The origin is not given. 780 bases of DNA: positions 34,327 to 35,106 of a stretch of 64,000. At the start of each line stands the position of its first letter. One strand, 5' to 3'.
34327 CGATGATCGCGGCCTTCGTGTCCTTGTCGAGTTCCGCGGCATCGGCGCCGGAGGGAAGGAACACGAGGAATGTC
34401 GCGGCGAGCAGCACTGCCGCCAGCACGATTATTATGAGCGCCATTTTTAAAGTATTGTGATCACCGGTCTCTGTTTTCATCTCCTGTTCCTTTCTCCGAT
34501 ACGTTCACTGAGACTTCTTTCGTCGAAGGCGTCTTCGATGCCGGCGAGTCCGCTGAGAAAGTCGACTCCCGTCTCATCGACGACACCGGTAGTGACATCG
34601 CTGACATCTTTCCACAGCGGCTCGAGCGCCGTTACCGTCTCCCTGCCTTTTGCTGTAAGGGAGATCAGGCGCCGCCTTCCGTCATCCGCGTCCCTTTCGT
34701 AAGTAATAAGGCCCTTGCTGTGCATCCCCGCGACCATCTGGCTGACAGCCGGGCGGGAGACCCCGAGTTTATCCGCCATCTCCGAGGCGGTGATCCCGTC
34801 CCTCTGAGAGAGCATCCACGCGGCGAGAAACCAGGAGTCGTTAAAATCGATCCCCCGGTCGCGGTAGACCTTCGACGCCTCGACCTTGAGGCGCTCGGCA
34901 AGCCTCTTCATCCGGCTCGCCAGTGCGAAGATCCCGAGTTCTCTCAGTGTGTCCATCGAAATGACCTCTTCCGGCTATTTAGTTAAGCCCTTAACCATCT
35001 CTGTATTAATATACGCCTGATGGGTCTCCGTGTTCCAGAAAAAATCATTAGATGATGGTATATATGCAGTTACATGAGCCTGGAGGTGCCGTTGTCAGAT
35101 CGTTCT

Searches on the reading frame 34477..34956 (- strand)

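Call 81: search_protein_families(library=pfam, proteins=[window:34477-34956:-], max_evalue=0.00001)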
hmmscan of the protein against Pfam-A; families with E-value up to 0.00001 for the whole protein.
window:34477-34956:- (159 aa): 6 families
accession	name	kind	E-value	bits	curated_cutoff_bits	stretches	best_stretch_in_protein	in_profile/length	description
PF12802.13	MarR_2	-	5e-14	52.6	27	1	37-95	2-61/61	MarR family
PF01047.28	MarR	-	2.9e-10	40.3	24.6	1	47-94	10-57/59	MarR family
PF01325.25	Fe_dep_repress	-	2.9e-08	34.2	26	1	47-89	14-57/60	Iron dependent repressor, N-terminal DNA binding domain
PF08279.18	HTH_11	-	6.5e-07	29.6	25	0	47-82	7-43/55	HTH domain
PF01978.25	TrmB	-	2.5e-06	27.7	25.6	0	51-88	19-56/68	Sugar-specific transcriptional regulator TrmB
PF09339.16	HTH_IclR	-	6.9e-06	26.2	22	0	51-87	15-51/52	IclR helix-turn-helix domain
